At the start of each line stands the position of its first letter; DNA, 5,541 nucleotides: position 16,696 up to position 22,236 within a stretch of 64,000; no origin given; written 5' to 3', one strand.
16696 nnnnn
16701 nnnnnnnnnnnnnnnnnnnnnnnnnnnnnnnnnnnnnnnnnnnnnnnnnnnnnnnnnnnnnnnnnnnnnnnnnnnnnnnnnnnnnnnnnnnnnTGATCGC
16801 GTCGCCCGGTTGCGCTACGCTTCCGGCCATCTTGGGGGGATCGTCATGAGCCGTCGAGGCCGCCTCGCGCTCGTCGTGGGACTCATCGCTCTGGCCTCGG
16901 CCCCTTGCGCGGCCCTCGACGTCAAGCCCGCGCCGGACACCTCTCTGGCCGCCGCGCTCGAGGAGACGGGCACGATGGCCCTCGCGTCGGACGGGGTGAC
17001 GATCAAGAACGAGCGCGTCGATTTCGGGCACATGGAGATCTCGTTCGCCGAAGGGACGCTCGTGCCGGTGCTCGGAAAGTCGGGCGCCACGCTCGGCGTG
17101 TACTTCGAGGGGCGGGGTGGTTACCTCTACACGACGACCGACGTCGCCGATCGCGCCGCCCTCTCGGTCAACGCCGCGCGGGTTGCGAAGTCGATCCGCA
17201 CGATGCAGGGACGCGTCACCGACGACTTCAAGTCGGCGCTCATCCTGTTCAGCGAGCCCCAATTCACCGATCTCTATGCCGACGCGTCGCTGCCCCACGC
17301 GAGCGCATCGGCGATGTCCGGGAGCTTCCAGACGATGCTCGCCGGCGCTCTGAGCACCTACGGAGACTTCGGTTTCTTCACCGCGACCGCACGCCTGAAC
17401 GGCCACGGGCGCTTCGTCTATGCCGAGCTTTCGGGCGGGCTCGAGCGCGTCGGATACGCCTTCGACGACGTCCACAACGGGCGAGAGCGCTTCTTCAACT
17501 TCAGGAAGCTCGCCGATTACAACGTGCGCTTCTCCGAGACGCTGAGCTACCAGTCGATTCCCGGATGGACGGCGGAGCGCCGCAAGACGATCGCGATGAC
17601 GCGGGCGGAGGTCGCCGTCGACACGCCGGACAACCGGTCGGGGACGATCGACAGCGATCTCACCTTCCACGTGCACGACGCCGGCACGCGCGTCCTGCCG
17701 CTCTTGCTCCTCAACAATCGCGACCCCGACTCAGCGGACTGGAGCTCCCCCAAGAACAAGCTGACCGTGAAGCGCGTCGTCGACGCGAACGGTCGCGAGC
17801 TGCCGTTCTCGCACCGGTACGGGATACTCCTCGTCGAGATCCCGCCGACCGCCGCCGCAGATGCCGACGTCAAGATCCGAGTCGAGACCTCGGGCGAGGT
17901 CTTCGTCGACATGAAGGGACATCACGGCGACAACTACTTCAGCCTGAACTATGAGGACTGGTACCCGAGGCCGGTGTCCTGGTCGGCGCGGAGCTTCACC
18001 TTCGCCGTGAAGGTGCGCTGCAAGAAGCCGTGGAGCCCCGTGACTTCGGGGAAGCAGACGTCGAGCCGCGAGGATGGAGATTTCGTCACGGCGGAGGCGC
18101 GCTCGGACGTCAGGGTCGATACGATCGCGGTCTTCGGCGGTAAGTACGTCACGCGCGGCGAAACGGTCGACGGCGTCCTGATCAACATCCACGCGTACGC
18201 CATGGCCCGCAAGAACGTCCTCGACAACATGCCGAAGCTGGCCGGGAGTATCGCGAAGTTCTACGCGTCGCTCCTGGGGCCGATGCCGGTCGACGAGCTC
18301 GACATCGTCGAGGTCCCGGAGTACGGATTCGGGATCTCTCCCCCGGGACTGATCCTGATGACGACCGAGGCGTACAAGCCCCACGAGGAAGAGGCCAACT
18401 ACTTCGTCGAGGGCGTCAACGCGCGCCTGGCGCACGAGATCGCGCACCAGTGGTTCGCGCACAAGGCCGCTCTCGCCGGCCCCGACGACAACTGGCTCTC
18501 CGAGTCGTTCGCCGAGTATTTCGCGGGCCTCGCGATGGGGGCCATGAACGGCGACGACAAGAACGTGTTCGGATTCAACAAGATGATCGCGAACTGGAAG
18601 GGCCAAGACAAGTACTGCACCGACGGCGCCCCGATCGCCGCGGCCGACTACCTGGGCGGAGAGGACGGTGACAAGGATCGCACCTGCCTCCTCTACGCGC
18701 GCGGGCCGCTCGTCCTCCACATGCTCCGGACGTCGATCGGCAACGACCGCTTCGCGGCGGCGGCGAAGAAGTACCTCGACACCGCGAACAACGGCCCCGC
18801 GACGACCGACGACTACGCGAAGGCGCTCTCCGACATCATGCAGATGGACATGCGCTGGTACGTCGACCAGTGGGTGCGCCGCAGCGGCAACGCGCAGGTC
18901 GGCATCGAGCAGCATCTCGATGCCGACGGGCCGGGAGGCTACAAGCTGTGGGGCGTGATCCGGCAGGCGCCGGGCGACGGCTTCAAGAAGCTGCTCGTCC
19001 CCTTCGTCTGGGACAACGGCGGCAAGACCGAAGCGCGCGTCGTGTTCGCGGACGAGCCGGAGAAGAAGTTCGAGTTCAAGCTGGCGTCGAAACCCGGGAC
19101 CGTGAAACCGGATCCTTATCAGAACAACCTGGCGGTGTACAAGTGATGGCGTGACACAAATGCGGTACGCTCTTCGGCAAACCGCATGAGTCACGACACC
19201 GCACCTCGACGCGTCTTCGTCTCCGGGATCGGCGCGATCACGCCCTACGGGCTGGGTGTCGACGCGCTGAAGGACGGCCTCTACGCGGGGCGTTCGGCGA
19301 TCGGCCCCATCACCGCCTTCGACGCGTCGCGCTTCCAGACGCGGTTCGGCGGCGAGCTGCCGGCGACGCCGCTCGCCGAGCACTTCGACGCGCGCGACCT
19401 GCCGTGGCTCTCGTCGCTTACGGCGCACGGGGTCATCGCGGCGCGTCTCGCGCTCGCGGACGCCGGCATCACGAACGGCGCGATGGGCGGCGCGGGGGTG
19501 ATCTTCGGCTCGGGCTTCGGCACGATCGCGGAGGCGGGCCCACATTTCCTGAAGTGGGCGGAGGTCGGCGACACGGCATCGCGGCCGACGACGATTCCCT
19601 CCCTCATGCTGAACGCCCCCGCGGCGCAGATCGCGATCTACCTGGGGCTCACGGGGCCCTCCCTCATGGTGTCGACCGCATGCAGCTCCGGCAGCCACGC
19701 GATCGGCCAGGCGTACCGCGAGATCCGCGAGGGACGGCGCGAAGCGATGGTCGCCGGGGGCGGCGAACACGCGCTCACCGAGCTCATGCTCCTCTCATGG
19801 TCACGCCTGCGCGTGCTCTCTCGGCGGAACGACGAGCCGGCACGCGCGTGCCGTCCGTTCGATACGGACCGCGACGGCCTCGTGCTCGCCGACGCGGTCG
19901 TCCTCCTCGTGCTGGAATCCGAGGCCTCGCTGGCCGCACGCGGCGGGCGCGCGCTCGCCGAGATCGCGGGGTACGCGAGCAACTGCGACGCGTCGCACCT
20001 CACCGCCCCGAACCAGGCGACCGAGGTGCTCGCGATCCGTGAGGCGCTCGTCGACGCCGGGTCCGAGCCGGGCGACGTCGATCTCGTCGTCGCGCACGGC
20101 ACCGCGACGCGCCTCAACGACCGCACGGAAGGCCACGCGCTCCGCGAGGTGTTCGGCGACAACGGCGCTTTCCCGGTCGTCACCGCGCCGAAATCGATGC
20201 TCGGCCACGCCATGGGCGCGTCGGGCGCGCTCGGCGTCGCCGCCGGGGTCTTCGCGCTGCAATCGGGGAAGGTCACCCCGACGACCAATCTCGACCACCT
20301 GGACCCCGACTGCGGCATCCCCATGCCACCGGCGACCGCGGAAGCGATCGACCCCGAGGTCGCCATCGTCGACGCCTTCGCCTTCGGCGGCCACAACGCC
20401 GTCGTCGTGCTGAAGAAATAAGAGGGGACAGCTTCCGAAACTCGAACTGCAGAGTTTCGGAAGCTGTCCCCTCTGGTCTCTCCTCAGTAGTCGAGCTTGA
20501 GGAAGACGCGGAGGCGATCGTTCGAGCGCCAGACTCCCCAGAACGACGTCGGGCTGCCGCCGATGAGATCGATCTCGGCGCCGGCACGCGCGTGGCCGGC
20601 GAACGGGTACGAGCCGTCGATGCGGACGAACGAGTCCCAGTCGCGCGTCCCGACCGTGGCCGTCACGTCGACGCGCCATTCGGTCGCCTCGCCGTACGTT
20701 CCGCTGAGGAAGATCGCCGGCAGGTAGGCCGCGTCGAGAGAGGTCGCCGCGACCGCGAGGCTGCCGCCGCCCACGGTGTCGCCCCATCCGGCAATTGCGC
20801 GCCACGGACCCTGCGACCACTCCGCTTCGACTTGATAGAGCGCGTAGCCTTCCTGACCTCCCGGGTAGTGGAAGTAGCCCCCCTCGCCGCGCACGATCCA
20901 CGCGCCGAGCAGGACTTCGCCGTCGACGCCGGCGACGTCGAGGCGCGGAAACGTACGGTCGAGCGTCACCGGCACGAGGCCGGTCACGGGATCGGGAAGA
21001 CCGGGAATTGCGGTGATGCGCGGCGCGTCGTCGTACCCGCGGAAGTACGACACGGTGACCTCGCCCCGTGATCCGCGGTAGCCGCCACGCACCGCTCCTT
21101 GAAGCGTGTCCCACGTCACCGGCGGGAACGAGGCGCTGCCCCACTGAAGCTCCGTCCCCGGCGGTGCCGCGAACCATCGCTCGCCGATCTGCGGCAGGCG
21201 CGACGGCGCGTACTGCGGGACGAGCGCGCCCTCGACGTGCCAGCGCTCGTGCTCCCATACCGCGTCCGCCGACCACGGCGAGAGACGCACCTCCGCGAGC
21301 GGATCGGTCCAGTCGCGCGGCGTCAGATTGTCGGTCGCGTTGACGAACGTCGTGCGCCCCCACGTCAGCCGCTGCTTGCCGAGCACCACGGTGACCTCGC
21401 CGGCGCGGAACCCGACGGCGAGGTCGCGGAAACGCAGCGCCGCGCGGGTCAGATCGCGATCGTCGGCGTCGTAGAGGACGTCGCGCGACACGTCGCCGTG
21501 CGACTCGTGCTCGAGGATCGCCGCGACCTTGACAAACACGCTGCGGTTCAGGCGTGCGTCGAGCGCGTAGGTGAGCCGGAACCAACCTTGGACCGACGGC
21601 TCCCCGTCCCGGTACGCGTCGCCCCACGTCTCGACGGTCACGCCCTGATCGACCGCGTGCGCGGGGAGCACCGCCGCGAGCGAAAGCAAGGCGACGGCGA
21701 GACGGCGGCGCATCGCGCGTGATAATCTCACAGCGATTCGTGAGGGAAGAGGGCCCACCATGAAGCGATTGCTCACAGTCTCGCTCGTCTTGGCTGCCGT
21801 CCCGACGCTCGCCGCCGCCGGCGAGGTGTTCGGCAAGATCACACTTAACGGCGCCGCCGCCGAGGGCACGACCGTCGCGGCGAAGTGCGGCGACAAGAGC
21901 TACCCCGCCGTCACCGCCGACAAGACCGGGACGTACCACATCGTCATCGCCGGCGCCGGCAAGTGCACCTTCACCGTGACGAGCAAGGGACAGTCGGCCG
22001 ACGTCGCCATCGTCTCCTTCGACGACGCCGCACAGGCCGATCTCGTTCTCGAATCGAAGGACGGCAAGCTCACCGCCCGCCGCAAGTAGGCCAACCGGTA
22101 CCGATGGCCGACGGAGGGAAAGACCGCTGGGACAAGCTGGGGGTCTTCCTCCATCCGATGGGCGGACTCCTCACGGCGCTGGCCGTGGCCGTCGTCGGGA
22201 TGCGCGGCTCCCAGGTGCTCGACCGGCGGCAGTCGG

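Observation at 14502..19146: Tandem M1-peptidase paralogs: upstream copy has lost every catalytic/zinc residue, downstream copy is intact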

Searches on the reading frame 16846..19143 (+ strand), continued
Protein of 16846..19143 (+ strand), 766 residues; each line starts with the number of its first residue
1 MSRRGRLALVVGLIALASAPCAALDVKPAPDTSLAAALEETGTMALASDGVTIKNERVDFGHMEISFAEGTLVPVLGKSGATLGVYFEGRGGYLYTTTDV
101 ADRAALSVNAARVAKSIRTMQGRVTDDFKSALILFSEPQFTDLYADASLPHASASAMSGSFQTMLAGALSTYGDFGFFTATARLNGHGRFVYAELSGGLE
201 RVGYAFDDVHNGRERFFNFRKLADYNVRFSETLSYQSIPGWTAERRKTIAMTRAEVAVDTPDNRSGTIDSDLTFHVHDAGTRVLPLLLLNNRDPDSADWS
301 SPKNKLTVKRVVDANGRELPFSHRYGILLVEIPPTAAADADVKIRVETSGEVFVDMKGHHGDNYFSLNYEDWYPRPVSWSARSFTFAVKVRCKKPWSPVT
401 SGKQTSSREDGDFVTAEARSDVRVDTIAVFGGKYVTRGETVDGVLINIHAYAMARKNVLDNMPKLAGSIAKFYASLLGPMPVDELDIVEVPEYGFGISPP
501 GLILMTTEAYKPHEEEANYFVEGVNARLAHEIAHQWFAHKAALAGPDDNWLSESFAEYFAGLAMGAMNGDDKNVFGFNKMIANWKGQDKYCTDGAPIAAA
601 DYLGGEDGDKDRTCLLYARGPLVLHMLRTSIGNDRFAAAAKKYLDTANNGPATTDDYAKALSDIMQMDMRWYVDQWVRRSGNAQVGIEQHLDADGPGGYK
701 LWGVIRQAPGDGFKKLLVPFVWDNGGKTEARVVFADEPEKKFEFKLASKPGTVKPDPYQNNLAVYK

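Call 96: fold_search(model_id=the predicted structure, library=pdb)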
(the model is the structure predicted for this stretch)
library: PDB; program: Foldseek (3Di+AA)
matches with E <= 10: 892; with E <= 0.001: 199
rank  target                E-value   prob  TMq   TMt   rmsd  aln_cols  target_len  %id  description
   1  4p8q_B                3.9e-28  1.00  0.56  0.51   4.3       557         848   16  Crystal Structure of Human Insulin Regulated Aminopeptidase with Alanine in Active Site (released 2014-12-03)
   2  8cgp_B                6.3e-28  1.00  0.53  0.48   5.8       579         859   16  Insulin regulated aminopeptidase (IRAP) in complex with an allosteric aryl sulfonamide inhibitor (released 2024-01-31)
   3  4z7i_A                6.6e-28  1.00  0.56  0.50   4.6       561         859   16  Crystal structure of insulin regulated aminopeptidase in complex with ligand (released 2015-08-26)
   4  8cgw_A                7.0e-28  1.00  0.55  0.49   4.4       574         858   16  Insulin-regulated aminopeptidase (IRAP) in complex with an allosteric benzopyran-based inhibitor (released 2024-01-31)
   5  4z7i_B                1.2e-27  1.00  0.55  0.50   4.7       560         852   17  Crystal structure of insulin regulated aminopeptidase in complex with ligand (released 2015-08-26)
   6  5mj6_A                1.6e-27  1.00  0.54  0.48   4.4       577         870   16  Ligand-induced conformational change of Insulin-regulated aminopeptidase: insights on catalytic mechanism and active s (released 2017-04-05)
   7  7zyf_A                1.9e-27  1.00  0.53  0.48   5.5       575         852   16  Insulin regulated aminopeptidase (IRAP) in complex with a nanomolar alpha hydroxy beta amino acid based inhibitor. (released 2022-07-20)
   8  4pj6_B                2.0e-27  1.00  0.56  0.51   4.5       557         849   15  Crystal Structure of Human Insulin Regulated Aminopeptidase with Lysine in Active Site (released 2014-12-03)
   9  4p8q_A                2.0e-27  1.00  0.55  0.49   4.5       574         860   15  Crystal Structure of Human Insulin Regulated Aminopeptidase with Alanine in Active Site (released 2014-12-03)
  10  6ydx_B                2.8e-27  1.00  0.55  0.49   4.6       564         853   16  Insulin-regulated aminopeptidase complexed with a macrocyclic peptidic inhibitor (released 2020-07-22)
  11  8cgw_B                3.8e-27  1.00  0.55  0.49   4.5       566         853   16  Insulin-regulated aminopeptidase (IRAP) in complex with an allosteric benzopyran-based inhibitor (released 2024-01-31)
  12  5mj6_B                6.8e-27  1.00  0.55  0.49   4.5       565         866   16  Ligand-induced conformational change of Insulin-regulated aminopeptidase: insights on catalytic mechanism and active s (released 2017-04-05)
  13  5c97_B                9.2e-27  1.00  0.55  0.50   4.6       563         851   16  Insulin regulated aminopeptidase (released 2015-08-26)
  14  8p0i_B                9.7e-27  1.00  0.55  0.50   4.5       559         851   16  Crystal structure of the open conformation of insulin-regulated aminopeptidase in complex with a small-MW inhibitor (released 2024-09-04)
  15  8cgp_A                1.4e-26  1.00  0.55  0.49   4.5       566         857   16  Insulin regulated aminopeptidase (IRAP) in complex with an allosteric aryl sulfonamide inhibitor (released 2024-01-31)
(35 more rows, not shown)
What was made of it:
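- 16846..19146 (+): Copy 2: a secreted M1-like zinc metallopeptidase of 766 aa with a complete catalytic set: HEIAH at 18433-18447, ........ at 18493-18516, and Tyr617 at 18694-18696. It has no GAMEN Glu. Same PDB matches as copy 1 (call 96).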

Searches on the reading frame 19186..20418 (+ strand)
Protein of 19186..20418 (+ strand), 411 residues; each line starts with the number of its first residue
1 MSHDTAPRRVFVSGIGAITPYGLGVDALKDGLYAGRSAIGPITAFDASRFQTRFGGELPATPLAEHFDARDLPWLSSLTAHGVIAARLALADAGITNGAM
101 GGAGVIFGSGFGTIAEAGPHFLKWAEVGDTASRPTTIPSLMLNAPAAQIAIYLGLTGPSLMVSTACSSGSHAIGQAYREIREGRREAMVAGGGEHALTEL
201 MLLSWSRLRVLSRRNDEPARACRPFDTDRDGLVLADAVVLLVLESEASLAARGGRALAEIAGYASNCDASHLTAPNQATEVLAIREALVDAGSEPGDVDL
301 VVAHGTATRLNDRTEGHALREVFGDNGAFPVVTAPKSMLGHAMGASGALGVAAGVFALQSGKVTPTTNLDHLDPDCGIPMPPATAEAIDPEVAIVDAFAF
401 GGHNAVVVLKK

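Call 54: search_protein_families(library=pfam, proteins=[window:19186-20418:+], max_evalue=0.01)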
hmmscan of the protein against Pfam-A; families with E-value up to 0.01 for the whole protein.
window:19186-20418:+ (411 aa): 3 families
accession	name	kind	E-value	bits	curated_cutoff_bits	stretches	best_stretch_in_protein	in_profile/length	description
PF00109.32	ketoacyl-synt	-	1.7e-40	139.7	20.8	1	8-246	2-249/252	Beta-ketoacyl synthase, N-terminal domain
PF02801.28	Ketoacyl-synt_C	-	4.7e-30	104.5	20.8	1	257-369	1-118/119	Beta-ketoacyl synthase, C-terminal domain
PF00108.29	Thiolase_N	-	1.3e-06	28.4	26.4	1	145-195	62-114/260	Thiolase, N-terminal domain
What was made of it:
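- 19186..20421 (+): FabF-like beta-ketoacyl synthase, 39 nt downstream of copy 2. This neighbour is conserved next to the M1-like gene across the family and is probably part of the same transcription unit. Pfam (call 54).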

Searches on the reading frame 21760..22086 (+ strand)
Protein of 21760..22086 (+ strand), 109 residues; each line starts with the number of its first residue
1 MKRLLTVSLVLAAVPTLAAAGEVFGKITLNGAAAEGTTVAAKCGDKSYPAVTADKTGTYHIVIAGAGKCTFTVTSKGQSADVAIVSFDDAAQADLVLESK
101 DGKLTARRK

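Call 54: search_protein_families(library=pfam, proteins=[window:21760-22086:+], max_evalue=0.01)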
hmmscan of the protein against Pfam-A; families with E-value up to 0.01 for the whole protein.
window:21760-22086:+ (109 aa): 1 family
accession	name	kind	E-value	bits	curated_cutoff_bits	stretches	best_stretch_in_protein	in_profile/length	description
PF13620.12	CarboxypepD_reg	-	0.00076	20.2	32.3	1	25-88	4-70/82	Carboxypeptidase regulatory-like domain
